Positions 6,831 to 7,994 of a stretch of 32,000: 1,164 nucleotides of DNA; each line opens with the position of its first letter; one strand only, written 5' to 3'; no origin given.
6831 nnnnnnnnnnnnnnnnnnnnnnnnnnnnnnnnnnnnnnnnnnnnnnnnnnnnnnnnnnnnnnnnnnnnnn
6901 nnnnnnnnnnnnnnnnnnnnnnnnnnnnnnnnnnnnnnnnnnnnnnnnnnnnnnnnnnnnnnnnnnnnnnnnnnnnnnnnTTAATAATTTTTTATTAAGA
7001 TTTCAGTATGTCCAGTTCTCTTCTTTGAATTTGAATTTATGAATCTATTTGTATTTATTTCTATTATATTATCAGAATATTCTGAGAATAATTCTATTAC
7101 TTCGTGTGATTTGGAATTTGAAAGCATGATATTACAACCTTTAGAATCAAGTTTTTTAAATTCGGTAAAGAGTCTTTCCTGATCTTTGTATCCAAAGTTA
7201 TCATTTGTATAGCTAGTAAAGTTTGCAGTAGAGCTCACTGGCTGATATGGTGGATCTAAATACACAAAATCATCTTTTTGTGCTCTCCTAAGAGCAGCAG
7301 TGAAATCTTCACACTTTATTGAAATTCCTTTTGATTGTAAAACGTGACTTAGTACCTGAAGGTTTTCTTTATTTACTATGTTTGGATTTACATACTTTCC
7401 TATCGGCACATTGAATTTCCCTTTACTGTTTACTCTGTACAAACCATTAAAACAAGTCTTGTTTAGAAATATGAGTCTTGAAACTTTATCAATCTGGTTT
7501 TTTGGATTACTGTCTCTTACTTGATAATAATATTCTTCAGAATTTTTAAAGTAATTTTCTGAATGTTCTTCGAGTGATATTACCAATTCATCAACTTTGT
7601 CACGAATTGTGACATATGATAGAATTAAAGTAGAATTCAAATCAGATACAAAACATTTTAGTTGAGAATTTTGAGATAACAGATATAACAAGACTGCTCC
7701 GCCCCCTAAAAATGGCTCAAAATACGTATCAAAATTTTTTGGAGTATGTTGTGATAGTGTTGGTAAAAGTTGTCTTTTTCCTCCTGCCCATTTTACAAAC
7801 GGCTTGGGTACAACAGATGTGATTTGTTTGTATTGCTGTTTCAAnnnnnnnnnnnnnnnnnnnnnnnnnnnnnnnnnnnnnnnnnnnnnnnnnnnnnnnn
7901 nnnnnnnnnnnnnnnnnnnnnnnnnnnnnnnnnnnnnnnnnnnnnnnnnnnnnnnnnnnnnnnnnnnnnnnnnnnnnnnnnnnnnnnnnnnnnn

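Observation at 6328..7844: Dam-family methyltransferase paired with an AbiTii-like protein, wedged between a sensor kinase and amoA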

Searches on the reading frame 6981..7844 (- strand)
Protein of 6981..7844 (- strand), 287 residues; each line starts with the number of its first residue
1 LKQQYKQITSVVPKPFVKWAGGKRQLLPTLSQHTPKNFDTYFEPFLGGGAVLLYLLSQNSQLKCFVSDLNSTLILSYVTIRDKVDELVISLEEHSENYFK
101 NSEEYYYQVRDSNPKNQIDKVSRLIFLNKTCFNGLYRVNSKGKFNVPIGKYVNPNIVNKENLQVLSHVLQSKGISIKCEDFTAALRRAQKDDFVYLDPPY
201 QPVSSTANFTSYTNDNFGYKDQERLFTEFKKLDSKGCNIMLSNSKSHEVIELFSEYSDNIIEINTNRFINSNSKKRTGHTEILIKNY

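Call 3: search_protein_families(library=pfam, proteins=[window:6981-7844:-], max_evalue=1)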
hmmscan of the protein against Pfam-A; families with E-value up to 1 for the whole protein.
window:6981-7844:- (287 aa): 2 families
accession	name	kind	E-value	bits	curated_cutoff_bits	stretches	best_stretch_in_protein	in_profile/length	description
PF02086.21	MethyltransfD12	-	5.6e-62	210.2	22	1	19-267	1-251/253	D12 class N6 adenine-specific DNA methyltransferase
PF03602.21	Cons_hypoth95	-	0.011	15.9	24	1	159-205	81-128/182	Conserved hypothetical protein 95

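Call 4: search_protein_families(library=padloc, proteins=[window:6981-7844:-], max_evalue=1)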
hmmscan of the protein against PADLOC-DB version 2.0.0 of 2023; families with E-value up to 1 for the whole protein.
window:6981-7844:- (287 aa): 23 families
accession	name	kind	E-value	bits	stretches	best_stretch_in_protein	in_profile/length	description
PDLC03294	MTase_II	-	2.9e-93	310.4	1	13-287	4-271/272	Type II methyltransferase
PDLC03735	oMTase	-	2.9e-89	297.2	1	11-287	5-282/284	orphan methyltransferase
PDLC03261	MTase_II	-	9.7e-65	217.1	1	12-282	23-283/643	Type II methyltransferase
PDLC03266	MTase_II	-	3.6e-64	215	1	11-284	12-281/285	Type II methyltransferase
PDLC03729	oMTase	-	1.4e-57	193.3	1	14-283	5-265/275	orphan methyltransferase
PDLC03247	MTase_II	-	9e-35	118.3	1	17-287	6-265/282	Type II methyltransferase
PDLC03264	MTase_II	-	1.4e-30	104.6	1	12-286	10-282/306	Type II methyltransferase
PDLC03344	MTase_II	-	3.8e-29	99.5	1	14-161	4-150/154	Type II methyltransferase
PDLC03383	MTase_II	-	1.2e-26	91.9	1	15-287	21-313/318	Type II methyltransferase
PDLC03302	MTase_II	-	7.1e-24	82.5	1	14-244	360-577/626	Type II methyltransferase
PDLC03287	MTase_II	-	2.7e-21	74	1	14-287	364-641/646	Type II methyltransferase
PDLC03349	MTase_II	-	7e-18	62.8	2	105-234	173-304/374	Type II methyltransferase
PDLC03717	oMTase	-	3.3e-17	60.8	1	17-287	6-266/285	orphan methyltransferase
PDLC03253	MTase_II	-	2.8e-15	54.7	1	14-283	4-249/253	Type II methyltransferase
PDLC04018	PD-Lambda-5_B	-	8.8e-15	52.7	1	18-265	9-255/291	-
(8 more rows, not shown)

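Call 5: search_protein_families(library=ncbifam, proteins=[window:6981-7844:-], max_evalue=1)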
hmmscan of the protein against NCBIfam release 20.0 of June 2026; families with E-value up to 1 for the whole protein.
window:6981-7844:- (287 aa): 4 families
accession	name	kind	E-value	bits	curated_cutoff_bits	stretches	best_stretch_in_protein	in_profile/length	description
TIGR00571.1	dam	subfamily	1.8e-85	286.9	114.85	1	14-286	2-267/267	Dam family site-specific DNA-(adenine-N6)-methyltransferase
NF008152.0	PRK10904.1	equivalog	1.6e-47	162.1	441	1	15-283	6-265/271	adenine-specific DNA-methyltransferase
TIGR00095.1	TIGR00095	equivalog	0.02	14.5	117.5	1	159-204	92-138/194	16S rRNA (guanine(966)-N(2))-methyltransferase RsmD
NF053851.1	Bdello_MAT_N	subfamily_domain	0.07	12.9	60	1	136-181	60-102/162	mosaic adhesive trimer family chimeric fiber protein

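Call 67: search_solved_structures(query=window:6981-7844:-, max_evalue=1e-10)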
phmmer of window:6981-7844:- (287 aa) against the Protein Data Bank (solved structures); distinct sequences matched with E-value up to 1e-10: 8.
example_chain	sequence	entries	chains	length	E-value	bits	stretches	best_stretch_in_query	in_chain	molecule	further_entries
2dpm_A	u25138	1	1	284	5.3e-64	218.9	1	5-287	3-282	PROTEIN (ADENINE-SPECIFIC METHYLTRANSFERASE DPNII 1)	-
2g1p_A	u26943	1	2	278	7.6e-36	126.6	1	14-279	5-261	DNA adenine methylase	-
4rtj_A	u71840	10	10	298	8.7e-36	126.4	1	14-279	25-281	DNA adenine methylase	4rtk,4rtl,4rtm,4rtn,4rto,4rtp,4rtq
4gbe_D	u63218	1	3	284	1.4e-35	125.8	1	14-279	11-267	DNA adenine methylase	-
4gol_D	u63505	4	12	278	1.4e-35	125.7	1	14-279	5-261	DNA adenine methylase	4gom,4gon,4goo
2ore_D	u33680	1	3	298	1.6e-35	125.5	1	14-279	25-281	DNA adenine methylase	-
7m6b_B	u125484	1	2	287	7.9e-16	61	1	15-271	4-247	Site-specific DNA-methyltransferase (adenine-specific)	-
1yfj_A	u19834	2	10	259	7.1e-11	44.7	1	17-285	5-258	DNA adenine methylase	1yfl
